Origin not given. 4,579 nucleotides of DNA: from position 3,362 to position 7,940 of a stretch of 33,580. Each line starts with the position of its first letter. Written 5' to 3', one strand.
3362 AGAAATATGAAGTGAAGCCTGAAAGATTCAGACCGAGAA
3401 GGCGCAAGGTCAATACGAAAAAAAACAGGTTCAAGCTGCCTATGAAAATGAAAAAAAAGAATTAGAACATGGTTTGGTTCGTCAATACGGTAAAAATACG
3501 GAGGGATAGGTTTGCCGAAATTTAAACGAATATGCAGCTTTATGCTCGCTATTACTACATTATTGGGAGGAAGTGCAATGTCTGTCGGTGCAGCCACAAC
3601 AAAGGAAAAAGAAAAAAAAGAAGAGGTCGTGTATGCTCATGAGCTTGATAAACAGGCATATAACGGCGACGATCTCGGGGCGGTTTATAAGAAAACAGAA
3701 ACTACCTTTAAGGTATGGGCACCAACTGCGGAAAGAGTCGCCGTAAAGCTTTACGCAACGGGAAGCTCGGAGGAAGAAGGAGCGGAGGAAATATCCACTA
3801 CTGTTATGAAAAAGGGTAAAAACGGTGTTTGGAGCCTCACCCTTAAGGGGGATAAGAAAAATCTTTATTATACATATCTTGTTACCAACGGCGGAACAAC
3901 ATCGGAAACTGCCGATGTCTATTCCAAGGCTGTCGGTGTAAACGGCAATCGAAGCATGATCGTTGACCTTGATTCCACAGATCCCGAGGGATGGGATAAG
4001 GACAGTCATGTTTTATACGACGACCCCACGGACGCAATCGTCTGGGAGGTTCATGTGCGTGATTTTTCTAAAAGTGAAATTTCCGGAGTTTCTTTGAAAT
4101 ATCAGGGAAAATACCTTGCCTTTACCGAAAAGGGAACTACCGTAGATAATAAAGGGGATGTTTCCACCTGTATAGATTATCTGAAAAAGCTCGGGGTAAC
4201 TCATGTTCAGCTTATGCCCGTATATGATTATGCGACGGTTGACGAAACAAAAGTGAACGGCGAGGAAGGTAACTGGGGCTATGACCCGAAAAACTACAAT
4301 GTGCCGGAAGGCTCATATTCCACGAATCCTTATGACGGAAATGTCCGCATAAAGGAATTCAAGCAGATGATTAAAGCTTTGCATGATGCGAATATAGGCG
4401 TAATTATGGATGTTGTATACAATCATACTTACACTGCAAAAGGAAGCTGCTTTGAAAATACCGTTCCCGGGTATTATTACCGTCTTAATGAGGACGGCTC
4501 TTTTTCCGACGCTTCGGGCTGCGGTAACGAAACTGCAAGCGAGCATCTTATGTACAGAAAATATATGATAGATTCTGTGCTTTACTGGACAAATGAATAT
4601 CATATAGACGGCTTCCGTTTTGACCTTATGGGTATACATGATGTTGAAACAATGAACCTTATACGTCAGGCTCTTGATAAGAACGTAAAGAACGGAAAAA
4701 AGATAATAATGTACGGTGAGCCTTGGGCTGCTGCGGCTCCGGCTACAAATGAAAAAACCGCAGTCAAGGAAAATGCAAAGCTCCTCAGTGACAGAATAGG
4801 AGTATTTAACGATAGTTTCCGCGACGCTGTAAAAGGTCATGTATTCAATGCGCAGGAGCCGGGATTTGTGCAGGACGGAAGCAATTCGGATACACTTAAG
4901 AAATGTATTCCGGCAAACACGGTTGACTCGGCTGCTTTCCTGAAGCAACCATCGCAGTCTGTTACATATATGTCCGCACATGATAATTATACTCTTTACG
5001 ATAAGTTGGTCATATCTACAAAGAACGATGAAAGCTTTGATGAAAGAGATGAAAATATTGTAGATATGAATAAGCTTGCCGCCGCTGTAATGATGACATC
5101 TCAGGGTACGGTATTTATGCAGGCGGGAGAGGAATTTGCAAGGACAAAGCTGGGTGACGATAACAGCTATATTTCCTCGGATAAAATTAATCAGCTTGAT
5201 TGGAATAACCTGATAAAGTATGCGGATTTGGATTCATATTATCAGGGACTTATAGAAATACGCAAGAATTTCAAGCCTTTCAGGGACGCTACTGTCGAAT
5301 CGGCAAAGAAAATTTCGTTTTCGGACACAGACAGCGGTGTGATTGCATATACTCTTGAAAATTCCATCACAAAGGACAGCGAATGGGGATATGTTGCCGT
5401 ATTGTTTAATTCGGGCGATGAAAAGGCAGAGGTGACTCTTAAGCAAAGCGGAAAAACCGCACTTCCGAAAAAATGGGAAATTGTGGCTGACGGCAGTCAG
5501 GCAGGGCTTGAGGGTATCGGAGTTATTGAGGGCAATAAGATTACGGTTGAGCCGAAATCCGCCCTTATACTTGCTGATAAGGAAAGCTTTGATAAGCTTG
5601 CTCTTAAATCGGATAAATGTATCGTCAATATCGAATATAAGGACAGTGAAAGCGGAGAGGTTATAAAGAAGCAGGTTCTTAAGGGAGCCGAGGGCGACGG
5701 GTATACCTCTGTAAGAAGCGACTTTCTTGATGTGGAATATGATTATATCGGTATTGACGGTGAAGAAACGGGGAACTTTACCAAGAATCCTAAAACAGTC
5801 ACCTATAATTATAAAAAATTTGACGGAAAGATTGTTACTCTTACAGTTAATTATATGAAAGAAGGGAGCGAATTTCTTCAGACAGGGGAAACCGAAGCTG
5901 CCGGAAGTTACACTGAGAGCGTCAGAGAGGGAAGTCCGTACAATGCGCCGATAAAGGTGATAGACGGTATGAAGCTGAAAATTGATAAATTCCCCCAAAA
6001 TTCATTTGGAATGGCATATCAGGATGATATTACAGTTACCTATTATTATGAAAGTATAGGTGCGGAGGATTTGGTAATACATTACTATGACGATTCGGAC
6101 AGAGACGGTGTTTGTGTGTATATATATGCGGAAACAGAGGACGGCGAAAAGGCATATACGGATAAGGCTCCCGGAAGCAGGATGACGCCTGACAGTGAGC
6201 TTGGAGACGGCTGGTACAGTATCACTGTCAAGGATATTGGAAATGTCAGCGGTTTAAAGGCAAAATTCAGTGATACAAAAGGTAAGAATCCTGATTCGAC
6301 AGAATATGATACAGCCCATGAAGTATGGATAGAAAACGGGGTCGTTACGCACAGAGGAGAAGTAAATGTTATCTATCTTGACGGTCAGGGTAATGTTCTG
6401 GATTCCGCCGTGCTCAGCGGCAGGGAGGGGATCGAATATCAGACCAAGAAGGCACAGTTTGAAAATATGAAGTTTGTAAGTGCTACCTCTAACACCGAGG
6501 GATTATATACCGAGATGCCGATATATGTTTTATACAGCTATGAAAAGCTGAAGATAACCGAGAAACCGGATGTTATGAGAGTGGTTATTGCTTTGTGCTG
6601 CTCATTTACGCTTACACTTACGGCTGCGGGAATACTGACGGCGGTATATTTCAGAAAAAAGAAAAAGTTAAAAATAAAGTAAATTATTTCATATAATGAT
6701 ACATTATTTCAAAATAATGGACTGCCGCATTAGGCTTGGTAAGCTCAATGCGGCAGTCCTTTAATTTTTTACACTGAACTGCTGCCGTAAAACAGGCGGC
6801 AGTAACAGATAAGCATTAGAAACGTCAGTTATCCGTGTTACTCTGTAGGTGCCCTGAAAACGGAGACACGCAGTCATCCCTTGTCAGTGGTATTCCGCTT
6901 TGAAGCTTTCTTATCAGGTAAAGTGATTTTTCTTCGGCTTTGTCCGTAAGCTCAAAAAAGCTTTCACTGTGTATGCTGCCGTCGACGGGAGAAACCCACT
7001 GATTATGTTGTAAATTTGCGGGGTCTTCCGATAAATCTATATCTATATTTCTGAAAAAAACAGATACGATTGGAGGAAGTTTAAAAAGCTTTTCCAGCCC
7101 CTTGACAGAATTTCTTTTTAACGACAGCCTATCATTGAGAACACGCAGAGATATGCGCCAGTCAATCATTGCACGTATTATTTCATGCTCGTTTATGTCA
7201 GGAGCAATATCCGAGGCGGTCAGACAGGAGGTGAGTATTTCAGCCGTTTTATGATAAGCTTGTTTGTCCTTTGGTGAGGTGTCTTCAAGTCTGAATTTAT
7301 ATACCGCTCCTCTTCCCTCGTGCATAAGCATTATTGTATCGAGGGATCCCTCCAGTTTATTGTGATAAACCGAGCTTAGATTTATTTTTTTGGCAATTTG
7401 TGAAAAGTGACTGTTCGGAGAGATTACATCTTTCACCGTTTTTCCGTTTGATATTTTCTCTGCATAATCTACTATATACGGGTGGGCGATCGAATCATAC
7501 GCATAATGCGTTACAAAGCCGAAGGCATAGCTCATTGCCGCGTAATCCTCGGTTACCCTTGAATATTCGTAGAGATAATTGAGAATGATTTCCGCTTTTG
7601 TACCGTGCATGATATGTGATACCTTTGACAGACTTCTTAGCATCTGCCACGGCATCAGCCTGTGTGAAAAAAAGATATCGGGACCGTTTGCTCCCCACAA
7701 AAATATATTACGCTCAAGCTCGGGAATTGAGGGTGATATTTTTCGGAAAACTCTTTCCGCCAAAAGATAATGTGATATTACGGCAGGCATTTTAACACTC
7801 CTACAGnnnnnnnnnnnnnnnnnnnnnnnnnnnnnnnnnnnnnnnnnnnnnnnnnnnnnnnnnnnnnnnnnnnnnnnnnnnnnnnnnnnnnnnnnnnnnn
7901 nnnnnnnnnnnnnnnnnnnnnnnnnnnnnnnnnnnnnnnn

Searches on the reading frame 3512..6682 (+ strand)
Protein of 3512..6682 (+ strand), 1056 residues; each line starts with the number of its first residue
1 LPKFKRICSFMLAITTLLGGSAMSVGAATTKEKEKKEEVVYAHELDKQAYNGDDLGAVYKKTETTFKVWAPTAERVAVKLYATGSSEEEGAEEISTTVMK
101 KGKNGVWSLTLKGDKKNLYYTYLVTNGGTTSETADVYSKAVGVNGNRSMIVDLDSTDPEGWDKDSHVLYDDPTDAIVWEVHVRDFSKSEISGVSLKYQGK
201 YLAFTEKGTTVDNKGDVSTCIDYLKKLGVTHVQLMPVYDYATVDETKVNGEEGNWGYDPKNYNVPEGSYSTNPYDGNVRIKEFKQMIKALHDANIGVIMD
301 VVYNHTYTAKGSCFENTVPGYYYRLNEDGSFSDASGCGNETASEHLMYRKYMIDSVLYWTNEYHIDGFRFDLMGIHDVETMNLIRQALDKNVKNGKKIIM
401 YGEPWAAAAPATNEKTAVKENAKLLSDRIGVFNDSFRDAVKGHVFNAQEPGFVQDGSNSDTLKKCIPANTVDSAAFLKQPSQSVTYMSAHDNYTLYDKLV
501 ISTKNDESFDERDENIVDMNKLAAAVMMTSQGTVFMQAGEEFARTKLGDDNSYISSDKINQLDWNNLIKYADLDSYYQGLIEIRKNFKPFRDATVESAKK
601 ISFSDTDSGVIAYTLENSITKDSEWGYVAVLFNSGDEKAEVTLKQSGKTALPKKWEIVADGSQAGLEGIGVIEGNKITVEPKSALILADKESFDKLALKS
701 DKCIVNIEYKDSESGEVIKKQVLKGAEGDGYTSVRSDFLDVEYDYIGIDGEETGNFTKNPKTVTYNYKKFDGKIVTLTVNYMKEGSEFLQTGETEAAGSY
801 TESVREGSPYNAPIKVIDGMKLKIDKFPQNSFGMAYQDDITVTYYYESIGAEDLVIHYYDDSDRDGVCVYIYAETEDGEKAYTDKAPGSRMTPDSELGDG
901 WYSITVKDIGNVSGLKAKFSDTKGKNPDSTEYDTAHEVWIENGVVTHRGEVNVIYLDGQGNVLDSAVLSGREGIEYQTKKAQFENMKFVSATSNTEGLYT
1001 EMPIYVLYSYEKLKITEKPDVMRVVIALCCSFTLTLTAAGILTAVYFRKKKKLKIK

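Call 23: search_protein_families(library=pfam, proteins=[window:3512-6682:+], max_evalue=0.0001)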
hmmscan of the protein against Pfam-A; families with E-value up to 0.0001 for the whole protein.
window:3512-6682:+ (1056 aa): 5 families
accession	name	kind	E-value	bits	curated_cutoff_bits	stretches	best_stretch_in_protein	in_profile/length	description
PF06458.18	MucBP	-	2.8e-19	70.1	23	2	705-768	2-63/63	MucBP domain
PF00128.31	Alpha-amylase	-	7.3e-17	62.2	22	2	214-308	15-94/446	Alpha amylase, catalytic domain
PF02922.24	CBM_48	-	6e-14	52.6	22.4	1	55-137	2-82/83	Carbohydrate-binding module 48 (Isoamylase N-terminal domain)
PF21653.3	pulA_all-beta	-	2.2e-07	30.8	26.7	1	599-662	3-59/60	Pullulanase, all-beta domain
PF16738.10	CBM26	-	3.2e-07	30.8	28.1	1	856-925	1-64/70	Starch-binding module 26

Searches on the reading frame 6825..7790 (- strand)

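Call 23: search_protein_families(library=pfam, proteins=[window:6825-7790:-], max_evalue=0.0001)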
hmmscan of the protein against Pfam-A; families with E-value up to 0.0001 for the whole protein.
window:6825-7790:- (321 aa): 1 family
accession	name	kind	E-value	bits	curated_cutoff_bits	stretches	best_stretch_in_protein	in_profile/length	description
PF00882.24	Zn_dep_PLPC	-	2.9e-08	34.3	26.8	1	7-189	2-153/167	Zinc dependent phospholipase C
